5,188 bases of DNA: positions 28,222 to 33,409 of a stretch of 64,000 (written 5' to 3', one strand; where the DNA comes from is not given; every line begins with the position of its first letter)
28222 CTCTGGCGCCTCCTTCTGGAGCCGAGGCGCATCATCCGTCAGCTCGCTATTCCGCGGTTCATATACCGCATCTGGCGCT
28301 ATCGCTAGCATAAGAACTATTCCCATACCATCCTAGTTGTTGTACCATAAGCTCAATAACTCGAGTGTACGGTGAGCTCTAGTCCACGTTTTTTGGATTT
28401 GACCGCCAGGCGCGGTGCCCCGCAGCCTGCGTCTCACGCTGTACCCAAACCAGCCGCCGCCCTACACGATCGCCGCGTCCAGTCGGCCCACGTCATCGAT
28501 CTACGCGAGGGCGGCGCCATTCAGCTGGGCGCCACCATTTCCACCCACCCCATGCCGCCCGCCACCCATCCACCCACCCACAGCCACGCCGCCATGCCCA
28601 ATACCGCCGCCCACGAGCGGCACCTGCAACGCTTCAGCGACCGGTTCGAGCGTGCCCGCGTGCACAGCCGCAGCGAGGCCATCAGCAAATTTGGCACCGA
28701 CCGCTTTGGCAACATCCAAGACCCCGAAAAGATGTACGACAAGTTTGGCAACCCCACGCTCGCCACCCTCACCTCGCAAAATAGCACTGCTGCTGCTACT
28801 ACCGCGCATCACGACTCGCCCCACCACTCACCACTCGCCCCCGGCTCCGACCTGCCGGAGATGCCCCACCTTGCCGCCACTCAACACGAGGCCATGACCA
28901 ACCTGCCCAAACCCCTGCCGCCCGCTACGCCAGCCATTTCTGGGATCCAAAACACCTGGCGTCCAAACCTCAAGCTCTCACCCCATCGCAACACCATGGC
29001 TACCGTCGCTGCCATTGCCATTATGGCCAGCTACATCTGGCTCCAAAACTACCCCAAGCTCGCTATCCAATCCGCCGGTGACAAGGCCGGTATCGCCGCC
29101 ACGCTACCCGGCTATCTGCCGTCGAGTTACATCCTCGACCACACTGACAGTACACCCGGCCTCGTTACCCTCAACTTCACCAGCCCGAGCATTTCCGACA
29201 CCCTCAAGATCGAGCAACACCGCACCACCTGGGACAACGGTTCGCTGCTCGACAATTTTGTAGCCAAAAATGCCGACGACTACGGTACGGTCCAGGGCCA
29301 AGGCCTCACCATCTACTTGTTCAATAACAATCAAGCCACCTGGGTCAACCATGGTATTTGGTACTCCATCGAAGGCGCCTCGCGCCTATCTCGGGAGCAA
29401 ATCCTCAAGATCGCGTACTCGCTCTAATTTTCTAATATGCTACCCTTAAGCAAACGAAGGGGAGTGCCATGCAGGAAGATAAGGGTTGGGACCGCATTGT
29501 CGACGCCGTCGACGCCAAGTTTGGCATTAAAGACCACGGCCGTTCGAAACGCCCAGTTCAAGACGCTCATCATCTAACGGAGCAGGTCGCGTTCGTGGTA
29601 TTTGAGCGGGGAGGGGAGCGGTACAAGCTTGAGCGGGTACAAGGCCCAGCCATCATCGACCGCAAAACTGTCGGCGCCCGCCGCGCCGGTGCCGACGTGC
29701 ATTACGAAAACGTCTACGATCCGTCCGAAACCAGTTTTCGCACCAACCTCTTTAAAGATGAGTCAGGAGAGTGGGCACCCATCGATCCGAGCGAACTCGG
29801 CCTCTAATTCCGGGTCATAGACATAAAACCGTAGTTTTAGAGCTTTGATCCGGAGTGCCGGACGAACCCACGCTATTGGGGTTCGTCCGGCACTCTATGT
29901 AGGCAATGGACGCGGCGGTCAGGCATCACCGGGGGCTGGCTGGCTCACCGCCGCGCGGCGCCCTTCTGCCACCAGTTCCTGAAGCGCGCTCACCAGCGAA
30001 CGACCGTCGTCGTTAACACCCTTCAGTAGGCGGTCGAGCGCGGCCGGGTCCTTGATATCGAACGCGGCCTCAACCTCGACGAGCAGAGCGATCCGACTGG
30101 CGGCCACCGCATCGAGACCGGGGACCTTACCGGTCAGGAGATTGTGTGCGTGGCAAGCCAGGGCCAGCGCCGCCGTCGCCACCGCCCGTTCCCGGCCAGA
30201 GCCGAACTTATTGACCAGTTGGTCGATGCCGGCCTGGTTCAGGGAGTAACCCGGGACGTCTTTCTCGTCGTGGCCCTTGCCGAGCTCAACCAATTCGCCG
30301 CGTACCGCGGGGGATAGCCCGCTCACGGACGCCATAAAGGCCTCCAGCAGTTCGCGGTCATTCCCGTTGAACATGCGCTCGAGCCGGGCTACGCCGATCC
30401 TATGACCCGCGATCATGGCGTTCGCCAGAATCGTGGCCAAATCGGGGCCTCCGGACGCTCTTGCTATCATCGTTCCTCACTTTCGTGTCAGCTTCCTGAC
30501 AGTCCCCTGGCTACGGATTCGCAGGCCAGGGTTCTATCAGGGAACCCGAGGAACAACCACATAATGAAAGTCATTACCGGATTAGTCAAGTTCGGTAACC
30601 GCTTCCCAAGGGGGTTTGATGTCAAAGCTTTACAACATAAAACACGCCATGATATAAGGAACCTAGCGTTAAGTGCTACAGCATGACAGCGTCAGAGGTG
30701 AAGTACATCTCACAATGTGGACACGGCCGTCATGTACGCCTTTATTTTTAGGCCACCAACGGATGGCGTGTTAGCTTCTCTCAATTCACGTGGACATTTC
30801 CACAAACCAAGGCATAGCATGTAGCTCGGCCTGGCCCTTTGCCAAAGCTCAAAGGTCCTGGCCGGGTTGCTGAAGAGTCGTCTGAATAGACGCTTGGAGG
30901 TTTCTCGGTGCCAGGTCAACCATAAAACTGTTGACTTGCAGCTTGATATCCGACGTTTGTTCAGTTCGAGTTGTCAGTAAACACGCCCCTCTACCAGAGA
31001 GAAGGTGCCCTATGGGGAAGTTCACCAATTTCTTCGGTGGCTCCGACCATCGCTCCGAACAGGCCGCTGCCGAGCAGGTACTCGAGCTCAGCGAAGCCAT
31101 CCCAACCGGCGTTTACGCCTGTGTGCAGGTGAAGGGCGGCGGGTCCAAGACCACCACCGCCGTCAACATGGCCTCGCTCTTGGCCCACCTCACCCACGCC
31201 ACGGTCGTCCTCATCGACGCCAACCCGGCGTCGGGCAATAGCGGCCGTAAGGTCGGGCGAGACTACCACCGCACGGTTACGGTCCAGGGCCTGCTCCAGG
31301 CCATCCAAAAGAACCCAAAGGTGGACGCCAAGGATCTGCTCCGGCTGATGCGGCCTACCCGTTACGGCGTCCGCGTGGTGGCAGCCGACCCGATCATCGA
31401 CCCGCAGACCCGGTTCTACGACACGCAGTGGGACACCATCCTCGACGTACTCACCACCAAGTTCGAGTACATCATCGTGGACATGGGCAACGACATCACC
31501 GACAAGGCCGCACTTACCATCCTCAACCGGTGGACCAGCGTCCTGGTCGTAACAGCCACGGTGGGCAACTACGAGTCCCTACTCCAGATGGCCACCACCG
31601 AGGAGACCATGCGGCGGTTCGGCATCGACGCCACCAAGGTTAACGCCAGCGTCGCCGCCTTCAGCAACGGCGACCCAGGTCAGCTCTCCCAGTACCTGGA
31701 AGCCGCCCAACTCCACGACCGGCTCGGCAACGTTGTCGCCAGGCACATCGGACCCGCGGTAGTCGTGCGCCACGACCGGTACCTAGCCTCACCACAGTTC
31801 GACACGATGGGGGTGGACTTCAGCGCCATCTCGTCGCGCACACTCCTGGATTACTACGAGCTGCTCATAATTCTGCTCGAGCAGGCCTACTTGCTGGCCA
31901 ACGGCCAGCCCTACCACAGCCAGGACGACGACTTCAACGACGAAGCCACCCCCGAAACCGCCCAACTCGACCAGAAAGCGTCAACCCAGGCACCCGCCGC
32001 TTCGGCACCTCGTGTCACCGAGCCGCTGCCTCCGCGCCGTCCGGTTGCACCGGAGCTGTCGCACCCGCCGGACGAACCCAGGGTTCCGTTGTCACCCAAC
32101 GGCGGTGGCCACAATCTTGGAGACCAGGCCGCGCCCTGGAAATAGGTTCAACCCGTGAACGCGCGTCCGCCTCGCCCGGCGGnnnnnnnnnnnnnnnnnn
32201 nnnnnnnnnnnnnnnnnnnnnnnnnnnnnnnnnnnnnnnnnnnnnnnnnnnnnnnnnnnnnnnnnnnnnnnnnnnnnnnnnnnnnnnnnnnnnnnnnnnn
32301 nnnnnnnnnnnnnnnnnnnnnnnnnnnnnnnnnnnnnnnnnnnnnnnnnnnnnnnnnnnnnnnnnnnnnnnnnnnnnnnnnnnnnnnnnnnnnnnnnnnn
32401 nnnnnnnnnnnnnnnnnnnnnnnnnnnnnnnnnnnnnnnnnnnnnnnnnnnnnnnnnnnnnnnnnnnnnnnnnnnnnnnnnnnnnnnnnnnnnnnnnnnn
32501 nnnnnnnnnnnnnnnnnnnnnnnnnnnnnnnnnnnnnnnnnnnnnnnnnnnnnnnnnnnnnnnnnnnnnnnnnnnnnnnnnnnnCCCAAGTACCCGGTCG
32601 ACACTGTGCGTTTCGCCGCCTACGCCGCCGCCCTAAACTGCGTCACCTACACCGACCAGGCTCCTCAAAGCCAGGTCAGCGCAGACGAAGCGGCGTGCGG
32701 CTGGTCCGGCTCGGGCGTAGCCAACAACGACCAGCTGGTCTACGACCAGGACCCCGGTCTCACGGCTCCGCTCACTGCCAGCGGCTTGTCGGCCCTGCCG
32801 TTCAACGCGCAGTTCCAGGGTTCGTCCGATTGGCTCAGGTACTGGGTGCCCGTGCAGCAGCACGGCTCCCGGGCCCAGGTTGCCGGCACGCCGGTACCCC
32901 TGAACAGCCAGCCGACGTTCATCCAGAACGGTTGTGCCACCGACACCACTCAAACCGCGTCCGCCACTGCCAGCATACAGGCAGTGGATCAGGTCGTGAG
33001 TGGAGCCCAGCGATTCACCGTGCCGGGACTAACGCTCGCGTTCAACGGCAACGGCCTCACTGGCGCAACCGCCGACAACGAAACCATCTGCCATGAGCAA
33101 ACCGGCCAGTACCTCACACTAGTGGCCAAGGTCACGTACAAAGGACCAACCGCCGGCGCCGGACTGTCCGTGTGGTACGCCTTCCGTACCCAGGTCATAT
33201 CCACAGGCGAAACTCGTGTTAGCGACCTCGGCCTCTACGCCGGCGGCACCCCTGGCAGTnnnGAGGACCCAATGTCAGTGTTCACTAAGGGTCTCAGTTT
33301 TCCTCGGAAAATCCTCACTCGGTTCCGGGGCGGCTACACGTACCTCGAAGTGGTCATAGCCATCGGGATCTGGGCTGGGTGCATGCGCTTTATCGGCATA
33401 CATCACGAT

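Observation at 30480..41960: Orphan VirB4-centred type-IV-secretion-like module without DNA-processing or mobility genes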

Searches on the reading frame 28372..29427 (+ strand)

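Call 12: search_protein_families(library=pfam, proteins=[window:28372-29427:+], max_evalue=0.01)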
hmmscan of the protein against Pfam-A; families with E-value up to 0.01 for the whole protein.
window:28372-29427:+ (351 aa): 1 family
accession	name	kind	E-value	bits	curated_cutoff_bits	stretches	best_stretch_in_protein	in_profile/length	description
PF14285.11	DUF4367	-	5e-05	24.2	22.1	1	246-350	4-109/110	Domain of unknown function (DUF4367)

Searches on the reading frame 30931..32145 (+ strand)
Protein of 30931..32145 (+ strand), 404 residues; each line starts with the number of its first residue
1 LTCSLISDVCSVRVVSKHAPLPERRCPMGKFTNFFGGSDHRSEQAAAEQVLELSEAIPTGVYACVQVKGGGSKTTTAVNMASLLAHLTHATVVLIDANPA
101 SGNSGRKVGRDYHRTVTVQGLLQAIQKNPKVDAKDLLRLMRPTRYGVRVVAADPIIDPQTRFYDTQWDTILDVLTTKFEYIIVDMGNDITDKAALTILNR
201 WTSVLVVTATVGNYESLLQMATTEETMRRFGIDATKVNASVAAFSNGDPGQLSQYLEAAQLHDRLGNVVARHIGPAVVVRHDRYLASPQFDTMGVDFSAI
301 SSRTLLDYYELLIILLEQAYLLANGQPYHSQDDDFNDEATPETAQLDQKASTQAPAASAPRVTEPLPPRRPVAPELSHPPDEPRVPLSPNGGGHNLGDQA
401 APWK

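Call 3: search_protein_families(library=pfam, proteins=[window:30931-32145:+], max_evalue=0.01)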
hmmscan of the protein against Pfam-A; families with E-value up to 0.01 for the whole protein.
window:30931-32145:+ (404 aa): 2 families
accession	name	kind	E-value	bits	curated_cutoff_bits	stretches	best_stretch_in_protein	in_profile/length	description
PF13614.12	AAA_31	-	9.5e-06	26.1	27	1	63-122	5-63/177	AAA domain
PF01656.29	CbiA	-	9.6e-06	26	25.4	1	65-148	4-54/125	CobQ/CobB/MinD/ParA nucleotide binding domain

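Call 5: search_protein_families(library=ncbifam, proteins=[window:30931-32145:+], max_evalue=0.01)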
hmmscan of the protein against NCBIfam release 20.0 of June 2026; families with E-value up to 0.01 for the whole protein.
window:30931-32145:+ (404 aa): 7 families
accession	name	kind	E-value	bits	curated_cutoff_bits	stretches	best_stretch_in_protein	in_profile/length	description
TIGR03815.1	CpaE_hom_Actino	equivalog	5.5e-07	29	154.45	1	61-209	113-253/340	septum site-determining protein Ssd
NF041546.1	ParA_partition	equivalog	1.5e-05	24.7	180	1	62-104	2-43/203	ParA family partition ATPase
TIGR01969.1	minD_arch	subfamily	0.00011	21.5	201.75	1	65-212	6-143/251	cell division ATPase MinD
TIGR01007.1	eps_fam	subfamily_domain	0.0003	20.4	108.05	1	62-217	20-168/204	polysaccharide biosynthesis tyrosine autokinase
NF041283.1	PrgP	equivalog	0.00047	19.6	400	1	63-186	6-132/297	ParA superfamily DNA segregation protein PrgP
TIGR01968.1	minD_bact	equivalog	0.00047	19.6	212.9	1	67-210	9-144/261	septum site-determining protein MinD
TIGR03453.1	partition_RepA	equivalog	0.0083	15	348.45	0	61-101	106-145/387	plasmid partitioning protein RepA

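Call 70: search_protein_families(library=phrogs, proteins=[window:31012-32145:+], max_evalue=0.01)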
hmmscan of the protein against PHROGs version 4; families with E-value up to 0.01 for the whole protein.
window:31012-32145:+ (377 aa): 1 family
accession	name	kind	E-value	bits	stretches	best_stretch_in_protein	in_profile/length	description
phrog_164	-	DNA, RNA and nucleotide metabolism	2.8e-12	47.5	1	34-163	226-349/500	ParA-like partition protein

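Call 104: search_dna_similar(query=window:31012-32145:+, collection=plasmids, mode=protein, max_evalue=0.001, max_rows=12)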
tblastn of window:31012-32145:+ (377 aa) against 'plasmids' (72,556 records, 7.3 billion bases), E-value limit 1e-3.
Records with a match: 32; places in all: 33; records where one place covers at least 80% of the query: 0.
Best place of each record, by identity: <60% 32.
By first word of the organism name: Rhodococcus 11; Mycobacterium 9; Streptomyces 4; Mycolicibacterium 3; Skermanella 2; Mycobacteroides 1; Iamia 1; Nocardia 1.
By predicted mobility (MOB-suite, as given by PLSDB): non-mobilizable 20; mobilizable 12.
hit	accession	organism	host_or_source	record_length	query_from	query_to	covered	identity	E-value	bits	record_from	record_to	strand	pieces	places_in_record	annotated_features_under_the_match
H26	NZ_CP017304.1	Rhodococcus sp. YL-1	pure culture,soil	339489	4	236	62%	29.0%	9e-5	52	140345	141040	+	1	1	MinD/ParA family protein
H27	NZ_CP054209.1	Rhodococcus qingshengii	cell culture,carbendazim contaminated ...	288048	4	236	62%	28.6%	3e-4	50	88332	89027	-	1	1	MinD/ParA family protein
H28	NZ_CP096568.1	Rhodococcus qingshengii JCM 15477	sandy loam,soil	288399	4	236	62%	28.6%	3e-4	50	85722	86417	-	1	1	MinD/ParA family protein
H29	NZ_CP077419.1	Rhodococcus qingshengii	pure culture,oil-contaminated water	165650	4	236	62%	28.6%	3e-4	50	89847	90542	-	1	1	AAA family ATPase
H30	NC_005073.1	Rhodococcus erythropolis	-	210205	4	236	62%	28.6%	3e-4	50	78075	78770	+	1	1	MinD/ParA family protein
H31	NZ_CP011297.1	Rhodococcus erythropolis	pure culture,soil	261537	4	236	62%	28.6%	3e-4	50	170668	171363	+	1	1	AAA family ATPase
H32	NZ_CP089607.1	Rhodococcus qingshengii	cell culture,activated sludge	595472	4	236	62%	28.6%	3e-4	50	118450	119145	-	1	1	AAA family ATPase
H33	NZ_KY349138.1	Mycolicibacterium sp. CBMA 213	-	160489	38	270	62%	23.3%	4e-4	50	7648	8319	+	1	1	MinD/ParA family protein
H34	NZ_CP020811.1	Mycobacterium dioxanotrophicus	Single cell,river sediment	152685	14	201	50%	27.9%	3e-8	63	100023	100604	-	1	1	hypothetical protein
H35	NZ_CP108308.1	Streptomyces sp. NBC_00015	-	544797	16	180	44%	30.6%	6e-8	62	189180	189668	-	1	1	MinD/ParA family protein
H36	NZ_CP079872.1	Mycobacterium sp. SMC-4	Homo sapiens,sputum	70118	32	183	40%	32.9%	2e-6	57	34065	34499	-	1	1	MinD/ParA family protein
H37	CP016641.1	Mycobacterium sp. djl-10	activated sludge,waste water treatment ...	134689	33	183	40%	32.7%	3e-6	57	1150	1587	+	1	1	hypothetical protein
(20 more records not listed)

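Call 105: get_annotated_region(hit=H30, flank=14000)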
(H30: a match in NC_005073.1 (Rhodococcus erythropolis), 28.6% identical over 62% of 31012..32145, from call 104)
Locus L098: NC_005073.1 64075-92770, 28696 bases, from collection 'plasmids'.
description: Rhodococcus erythropolis plasmid pBD2, complete sequence
organism: Rhodococcus erythropolis (NCBI taxid 1833)
taxonomy: Bacteria; Actinomycetota; Actinomycetes; Mycobacteriales; Nocardiaceae; Rhodococcus; Rhodococcus erythropolis
host: -; source: -; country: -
typing (MOB-suite, as given by PLSDB): non-mobilizable
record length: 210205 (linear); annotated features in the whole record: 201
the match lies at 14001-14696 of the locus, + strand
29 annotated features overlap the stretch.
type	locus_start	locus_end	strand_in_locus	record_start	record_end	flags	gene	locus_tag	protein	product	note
CDS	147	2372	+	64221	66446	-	-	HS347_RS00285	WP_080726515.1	FtsK/SpoIIIE domain-containing protein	-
CDS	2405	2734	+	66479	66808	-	-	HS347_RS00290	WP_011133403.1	hypothetical protein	-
CDS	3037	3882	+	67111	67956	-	-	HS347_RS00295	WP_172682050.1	hypothetical protein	-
CDS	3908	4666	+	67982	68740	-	-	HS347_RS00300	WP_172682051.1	prepilin peptidase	-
CDS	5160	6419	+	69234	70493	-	-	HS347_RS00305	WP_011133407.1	site-specific integrase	GO:0015074 - DNA integration [Evidence IEA]; GO:0006310 - DNA recombination [Evidence IEA]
CDS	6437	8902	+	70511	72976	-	-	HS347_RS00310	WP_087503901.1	site-specific integrase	GO:0015074 - DNA integration [Evidence IEA]; GO:0006310 - DNA recombination [Evidence IEA]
CDS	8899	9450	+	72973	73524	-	-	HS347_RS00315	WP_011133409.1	HNH endonuclease family protein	-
CDS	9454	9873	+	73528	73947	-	-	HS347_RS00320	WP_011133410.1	hypothetical protein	-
CDS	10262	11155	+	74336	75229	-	-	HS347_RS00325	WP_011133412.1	hypothetical protein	-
CDS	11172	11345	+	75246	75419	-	-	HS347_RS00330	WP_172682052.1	hypothetical protein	-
CDS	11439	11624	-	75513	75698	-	-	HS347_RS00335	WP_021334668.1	hypothetical protein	-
CDS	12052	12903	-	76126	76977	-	-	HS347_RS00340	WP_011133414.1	phosphoadenosine phosphosulfate reductase family protein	-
CDS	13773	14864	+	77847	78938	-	-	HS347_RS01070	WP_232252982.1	MinD/ParA family protein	-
CDS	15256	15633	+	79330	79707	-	-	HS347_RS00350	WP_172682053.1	hypothetical protein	-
CDS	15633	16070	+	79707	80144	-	-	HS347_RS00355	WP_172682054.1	hypothetical protein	-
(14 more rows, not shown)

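Call 106: get_annotated_region(hit=H36, flank=14000)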
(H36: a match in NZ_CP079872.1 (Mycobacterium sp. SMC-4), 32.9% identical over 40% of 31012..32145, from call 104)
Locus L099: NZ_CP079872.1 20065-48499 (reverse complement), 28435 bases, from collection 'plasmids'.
description: Mycobacterium sp. SMC-4 plasmid pSMC-4_4
organism: Mycobacterium sp. SMC-4 (NCBI taxid 2857059)
taxonomy: Bacteria; Actinomycetota; Actinomycetes; Mycobacteriales; Mycobacteriaceae; Mycobacterium; Mycobacterium sp. SMC-4
host: -; source: Homo sapiens,sputum; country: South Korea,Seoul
typing (MOB-suite, as given by PLSDB): non-mobilizable
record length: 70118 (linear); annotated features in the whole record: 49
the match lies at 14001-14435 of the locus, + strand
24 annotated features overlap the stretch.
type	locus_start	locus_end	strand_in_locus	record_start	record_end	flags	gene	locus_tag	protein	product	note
CDS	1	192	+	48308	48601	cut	-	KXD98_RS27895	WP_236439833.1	hypothetical protein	-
CDS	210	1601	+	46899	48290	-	-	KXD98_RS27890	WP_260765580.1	DUF4226 domain-containing protein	-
CDS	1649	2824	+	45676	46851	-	-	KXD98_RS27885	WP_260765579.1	transglycosylase SLT domain-containing protein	-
CDS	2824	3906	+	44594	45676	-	-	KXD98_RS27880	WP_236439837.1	hypothetical protein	-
CDS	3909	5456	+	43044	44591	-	eccB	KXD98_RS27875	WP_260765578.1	type VII secretion protein EccB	GO:0009306 - protein secretion [Evidence IEA]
CDS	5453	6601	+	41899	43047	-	-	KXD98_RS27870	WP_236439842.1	cell division protein FtsK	-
CDS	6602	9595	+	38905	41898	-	eccCb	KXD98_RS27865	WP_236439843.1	type VII secretion protein EccCb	GO:0009306 - protein secretion [Evidence IEA]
CDS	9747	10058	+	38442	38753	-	-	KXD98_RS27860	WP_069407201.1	hypothetical protein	-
CDS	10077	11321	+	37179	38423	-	-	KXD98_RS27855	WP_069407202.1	PPE domain-containing protein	-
CDS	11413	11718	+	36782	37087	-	-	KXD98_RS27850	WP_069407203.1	hypothetical protein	-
CDS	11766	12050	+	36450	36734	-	-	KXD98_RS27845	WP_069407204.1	hypothetical protein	-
CDS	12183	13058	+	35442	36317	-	-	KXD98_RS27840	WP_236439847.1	ESX secretion-associated protein EspG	-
CDS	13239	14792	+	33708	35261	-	-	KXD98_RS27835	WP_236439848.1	MinD/ParA family protein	-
CDS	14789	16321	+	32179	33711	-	eccD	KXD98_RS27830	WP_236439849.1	type VII secretion integral membrane protein EccD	GO:0009306 - protein secretion [Evidence IEA]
CDS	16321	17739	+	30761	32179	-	mycP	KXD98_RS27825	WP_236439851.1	type VII secretion-associated serine protease mycosin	GO:0009306 - protein secretion [Evidence IEA]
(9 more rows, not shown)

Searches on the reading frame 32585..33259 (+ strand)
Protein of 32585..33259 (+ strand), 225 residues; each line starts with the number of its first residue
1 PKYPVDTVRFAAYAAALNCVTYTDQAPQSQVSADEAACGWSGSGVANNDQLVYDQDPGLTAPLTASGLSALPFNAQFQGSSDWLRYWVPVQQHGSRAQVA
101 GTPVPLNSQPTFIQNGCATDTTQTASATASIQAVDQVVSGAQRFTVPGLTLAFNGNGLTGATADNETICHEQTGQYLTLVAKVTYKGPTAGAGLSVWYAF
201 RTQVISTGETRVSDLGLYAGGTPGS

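Call 72: predict_structure(protein=window:32585-33259:+)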
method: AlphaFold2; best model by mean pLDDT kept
length: 225 residues; sequences in the alignment: 1
mean_pLDDT: 34.1   pTM: 0.34
mean pLDDT of the five models: 34.1, 31.7, 28.4, 27.4, 26.8
residues with pLDDT >= 90: 0; 70-90: 0; 50-70: 28; < 50: 197
segments of 3 or more residues with pLDDT < 50: 1-161, 189-195, 201-225
pLDDT, mean of each block of 10 residues (from residue 1): 25 24 26 26 23 25 27 31 30 27 35 43 30 25 28 36 52 52 53 49 39 42 38
secondary structure, 60 per line:
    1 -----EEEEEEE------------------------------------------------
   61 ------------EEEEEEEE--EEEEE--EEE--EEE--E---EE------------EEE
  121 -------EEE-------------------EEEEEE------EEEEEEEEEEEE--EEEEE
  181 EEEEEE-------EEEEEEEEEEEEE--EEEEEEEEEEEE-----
elements in order: E6-12 E73-80 E83-87 E90-92 E95-97 E118-120 E128-130 E150-155 E162-173 E176-186 E194-206 E209-220
